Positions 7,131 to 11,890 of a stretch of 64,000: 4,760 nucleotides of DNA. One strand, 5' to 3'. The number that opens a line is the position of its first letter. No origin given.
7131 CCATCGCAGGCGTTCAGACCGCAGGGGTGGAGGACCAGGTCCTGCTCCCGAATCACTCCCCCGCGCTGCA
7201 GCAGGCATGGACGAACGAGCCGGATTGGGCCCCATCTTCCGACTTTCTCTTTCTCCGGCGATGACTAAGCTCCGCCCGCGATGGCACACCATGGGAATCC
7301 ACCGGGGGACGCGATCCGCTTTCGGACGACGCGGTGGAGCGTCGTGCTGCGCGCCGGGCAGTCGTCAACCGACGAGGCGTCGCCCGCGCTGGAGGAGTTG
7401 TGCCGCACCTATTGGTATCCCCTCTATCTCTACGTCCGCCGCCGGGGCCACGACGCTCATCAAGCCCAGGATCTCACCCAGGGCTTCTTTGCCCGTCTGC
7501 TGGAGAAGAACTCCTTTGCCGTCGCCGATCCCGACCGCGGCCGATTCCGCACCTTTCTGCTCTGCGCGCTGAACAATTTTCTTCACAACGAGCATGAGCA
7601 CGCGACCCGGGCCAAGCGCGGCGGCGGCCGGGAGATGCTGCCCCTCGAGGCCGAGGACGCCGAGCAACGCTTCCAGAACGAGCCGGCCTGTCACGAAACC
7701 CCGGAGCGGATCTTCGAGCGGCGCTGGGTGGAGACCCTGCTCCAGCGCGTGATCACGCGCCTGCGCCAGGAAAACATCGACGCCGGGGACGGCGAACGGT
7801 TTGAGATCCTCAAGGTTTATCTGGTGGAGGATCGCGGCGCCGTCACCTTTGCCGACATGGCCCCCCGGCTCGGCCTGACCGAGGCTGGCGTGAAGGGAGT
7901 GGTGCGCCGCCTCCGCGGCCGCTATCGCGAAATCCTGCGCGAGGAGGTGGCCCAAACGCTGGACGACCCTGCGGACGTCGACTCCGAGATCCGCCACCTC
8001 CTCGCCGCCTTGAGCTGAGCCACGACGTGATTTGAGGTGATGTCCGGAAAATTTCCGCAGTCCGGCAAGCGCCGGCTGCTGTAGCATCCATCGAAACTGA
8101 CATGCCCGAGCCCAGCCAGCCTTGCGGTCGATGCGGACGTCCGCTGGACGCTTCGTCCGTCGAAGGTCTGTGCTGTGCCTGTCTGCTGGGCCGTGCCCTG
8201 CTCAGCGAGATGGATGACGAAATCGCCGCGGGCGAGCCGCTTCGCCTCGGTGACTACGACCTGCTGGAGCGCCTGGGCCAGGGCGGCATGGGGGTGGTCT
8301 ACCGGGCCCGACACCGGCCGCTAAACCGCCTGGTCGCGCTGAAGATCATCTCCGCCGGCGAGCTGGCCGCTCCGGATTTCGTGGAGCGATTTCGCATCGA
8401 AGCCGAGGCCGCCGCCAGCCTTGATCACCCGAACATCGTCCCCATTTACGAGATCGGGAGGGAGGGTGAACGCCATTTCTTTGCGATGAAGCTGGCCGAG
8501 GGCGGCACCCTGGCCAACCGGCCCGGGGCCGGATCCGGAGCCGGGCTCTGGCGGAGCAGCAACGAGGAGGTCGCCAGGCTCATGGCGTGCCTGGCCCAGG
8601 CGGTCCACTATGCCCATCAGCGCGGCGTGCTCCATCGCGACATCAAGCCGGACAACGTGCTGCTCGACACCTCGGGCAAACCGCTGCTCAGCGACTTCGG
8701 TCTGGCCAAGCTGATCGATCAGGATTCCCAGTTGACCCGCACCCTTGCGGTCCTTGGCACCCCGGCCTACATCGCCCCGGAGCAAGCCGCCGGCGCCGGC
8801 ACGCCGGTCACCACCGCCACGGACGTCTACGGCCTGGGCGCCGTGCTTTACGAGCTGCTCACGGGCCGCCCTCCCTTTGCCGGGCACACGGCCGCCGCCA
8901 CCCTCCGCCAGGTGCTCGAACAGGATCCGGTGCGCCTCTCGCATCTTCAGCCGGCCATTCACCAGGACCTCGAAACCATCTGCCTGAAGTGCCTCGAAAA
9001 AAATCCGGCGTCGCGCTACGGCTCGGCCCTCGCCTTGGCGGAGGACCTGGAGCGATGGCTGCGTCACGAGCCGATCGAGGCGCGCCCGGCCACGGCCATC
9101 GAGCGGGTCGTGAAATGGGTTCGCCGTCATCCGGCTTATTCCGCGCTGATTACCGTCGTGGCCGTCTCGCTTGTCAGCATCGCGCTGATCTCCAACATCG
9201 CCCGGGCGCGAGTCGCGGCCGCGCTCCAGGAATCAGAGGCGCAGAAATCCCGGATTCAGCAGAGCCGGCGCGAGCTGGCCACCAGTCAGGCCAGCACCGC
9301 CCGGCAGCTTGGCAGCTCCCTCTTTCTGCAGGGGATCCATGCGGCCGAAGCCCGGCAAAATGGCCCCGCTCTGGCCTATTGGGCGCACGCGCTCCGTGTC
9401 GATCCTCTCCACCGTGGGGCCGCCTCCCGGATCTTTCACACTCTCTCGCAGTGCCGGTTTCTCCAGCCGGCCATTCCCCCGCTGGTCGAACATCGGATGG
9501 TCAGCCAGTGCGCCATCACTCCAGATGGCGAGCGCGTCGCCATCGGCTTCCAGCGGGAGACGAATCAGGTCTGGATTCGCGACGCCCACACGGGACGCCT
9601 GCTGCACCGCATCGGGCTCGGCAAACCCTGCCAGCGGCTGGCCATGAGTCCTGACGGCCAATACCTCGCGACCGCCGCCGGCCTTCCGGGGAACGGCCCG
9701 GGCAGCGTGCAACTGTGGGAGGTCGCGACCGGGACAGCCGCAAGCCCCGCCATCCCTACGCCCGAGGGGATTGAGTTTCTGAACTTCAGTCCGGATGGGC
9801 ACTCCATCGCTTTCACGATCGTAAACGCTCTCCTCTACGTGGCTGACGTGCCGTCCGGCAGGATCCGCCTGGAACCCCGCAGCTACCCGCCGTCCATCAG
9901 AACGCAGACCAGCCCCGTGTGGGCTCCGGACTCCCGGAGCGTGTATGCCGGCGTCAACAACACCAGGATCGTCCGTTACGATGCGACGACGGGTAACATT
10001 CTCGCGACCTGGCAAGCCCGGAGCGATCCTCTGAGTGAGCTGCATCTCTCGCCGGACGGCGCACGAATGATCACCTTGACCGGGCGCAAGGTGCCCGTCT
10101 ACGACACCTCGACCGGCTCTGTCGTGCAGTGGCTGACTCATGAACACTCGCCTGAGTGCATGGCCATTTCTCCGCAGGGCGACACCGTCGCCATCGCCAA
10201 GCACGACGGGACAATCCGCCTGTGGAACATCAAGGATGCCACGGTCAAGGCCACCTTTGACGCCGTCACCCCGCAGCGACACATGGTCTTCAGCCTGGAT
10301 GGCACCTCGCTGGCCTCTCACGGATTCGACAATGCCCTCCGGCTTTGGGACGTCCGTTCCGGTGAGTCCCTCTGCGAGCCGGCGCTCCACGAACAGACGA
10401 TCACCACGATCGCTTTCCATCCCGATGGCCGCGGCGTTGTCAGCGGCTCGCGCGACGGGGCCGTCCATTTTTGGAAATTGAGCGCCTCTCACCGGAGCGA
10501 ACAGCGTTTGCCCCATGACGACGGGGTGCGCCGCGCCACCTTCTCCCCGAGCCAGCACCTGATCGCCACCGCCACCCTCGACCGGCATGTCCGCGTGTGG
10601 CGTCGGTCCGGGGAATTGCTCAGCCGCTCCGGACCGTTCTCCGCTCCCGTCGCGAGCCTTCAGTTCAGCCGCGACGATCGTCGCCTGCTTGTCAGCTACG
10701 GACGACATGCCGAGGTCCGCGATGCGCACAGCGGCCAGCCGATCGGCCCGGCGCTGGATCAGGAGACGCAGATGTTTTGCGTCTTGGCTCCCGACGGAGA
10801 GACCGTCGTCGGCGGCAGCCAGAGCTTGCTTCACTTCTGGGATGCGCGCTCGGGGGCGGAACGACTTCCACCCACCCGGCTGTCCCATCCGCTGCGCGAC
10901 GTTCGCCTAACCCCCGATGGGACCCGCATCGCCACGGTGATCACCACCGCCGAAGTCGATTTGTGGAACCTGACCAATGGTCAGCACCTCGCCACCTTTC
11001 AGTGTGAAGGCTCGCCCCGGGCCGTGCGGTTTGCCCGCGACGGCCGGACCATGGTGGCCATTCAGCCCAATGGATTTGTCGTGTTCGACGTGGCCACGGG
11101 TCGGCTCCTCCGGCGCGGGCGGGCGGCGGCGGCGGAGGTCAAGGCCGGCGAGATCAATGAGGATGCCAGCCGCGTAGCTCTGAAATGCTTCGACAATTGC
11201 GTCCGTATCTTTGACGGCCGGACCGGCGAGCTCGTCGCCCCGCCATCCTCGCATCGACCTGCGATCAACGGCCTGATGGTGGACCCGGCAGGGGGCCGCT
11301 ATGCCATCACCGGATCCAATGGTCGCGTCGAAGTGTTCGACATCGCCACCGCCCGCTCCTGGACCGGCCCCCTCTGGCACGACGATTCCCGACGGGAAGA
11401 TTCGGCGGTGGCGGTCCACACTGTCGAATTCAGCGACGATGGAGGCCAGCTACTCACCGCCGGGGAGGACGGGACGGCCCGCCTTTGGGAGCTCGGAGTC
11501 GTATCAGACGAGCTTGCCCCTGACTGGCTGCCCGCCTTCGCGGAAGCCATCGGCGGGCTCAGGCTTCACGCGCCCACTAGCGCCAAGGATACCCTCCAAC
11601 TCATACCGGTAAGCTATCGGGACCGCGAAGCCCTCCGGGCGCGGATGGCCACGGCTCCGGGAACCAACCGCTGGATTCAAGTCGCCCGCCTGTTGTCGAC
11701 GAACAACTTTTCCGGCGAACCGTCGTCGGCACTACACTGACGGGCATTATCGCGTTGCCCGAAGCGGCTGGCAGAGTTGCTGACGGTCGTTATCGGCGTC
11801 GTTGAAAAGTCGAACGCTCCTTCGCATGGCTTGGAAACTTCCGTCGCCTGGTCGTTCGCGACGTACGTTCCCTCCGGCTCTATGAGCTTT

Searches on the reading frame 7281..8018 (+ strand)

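Call 41: search_protein_families(library=pfam, proteins=[window:7281-8018:+], max_evalue=0.0001)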
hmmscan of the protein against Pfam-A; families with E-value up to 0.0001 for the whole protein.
window:7281-8018:+ (245 aa): 1 family
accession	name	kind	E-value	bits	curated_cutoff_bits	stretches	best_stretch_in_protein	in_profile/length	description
PF04542.20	Sigma70_r2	-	2.3e-05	24.6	24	1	48-105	9-65/71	Sigma-70 region 2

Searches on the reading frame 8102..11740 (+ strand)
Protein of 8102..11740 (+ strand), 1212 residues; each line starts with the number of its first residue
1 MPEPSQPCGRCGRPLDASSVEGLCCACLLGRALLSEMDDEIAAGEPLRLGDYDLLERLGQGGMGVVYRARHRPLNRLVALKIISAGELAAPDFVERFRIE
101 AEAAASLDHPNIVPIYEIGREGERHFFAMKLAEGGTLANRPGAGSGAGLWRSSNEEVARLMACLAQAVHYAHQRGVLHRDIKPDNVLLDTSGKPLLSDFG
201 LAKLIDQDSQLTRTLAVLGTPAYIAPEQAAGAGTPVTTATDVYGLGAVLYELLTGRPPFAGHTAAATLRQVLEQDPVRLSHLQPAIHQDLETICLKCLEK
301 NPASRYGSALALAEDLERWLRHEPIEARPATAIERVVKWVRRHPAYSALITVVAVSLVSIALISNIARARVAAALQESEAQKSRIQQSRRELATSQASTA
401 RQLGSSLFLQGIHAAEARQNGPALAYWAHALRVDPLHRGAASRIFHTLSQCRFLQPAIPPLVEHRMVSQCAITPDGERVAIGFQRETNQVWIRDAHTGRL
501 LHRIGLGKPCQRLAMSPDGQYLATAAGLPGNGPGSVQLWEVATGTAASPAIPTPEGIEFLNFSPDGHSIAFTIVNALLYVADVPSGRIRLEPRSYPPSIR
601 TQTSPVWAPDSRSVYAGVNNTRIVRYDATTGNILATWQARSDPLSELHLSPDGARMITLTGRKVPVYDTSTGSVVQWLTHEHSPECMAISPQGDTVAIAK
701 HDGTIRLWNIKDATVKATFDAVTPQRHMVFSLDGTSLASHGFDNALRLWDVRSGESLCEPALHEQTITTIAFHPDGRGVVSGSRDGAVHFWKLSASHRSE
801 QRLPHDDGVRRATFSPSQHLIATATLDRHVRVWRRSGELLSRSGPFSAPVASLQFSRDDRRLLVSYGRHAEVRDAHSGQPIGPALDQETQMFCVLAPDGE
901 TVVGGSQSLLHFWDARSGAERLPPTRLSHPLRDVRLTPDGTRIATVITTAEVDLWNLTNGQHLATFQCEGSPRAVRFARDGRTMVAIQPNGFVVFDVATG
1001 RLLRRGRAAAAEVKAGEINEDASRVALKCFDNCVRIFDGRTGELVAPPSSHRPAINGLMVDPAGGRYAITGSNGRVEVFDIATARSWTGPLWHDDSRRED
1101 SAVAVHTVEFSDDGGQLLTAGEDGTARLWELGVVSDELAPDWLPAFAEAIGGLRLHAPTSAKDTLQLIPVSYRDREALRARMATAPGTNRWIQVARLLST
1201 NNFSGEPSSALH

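Call 41: search_protein_families(library=pfam, proteins=[window:8102-11740:+], max_evalue=0.0001)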
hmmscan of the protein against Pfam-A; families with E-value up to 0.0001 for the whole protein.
window:8102-11740:+ (1212 aa): 42 families (the best 25 are shown)
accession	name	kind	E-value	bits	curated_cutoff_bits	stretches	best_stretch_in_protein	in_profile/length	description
PF25174.1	Beta-prop_THOC3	-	2.3e-70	237.2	305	3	728-977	8-262/272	THOC3 beta-propeller domain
PF25173.1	Beta-prop_WDR3_1st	-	2.5e-53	181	154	2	663-834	10-183/184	WDR3 first beta-propeller domain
PF24814.1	WD40_Prp19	-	5e-50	170.6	320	3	765-1030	7-280/281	Prp19 WD40 domain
PF00069.31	Pkinase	-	3e-49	168.2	31.7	1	52-312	1-258/263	Protein kinase domain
PF24807.1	WD40_CDC20-Fz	-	3.7e-41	141.8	200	2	661-913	28-292/292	CDC20/Fizzy WD40 domain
PF00400.38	WD40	-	2.6e-37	126.1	27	1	763-791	10-38/39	WD domain, G-beta repeat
PF23414.1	Beta-prop_EML_2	-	1.1e-36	127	90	2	662-799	20-159/266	Echinoderm microtubule-associated protein second beta-propeller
PF25175.1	Beta-prop_WDR5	-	3.5e-36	125.4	250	3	729-917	17-210/296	WDR5 beta-propeller domain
PF24817.1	WD40_WDHD1_1st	-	3.7e-32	112.1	109.9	2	723-798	87-162/291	WDHD1 first WD40 domain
PF07714.23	PK_Tyr_Ser-Thr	-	6.6e-30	104.7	23.1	1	54-305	3-248/258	Protein tyrosine and serine/threonine kinase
PF25172.1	Beta-prop_WDR3_2nd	-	6.8e-30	104.7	140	1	602-839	41-292/293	WDR3 second beta-propeller domain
PF24796.1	WDR55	-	1.9e-25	90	200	2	622-792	32-207/296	WDR55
PF12894.13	ANAPC4_WD40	-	1e-24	87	22.9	0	813-881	2-73/91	Anaphase-promoting complex subunit 4 WD40 domain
PF25168.1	Beta-prop_WDR36-Utp21_2nd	-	1.4e-24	87.5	84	1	701-827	177-302/335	WDR36/Utp21 second beta-propeller domain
PF25171.1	Beta-prop_WDR36-Utp21_1st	-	6.8e-24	85.1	80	1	610-833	36-263/266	WDR36/Utp21 first beta-propeller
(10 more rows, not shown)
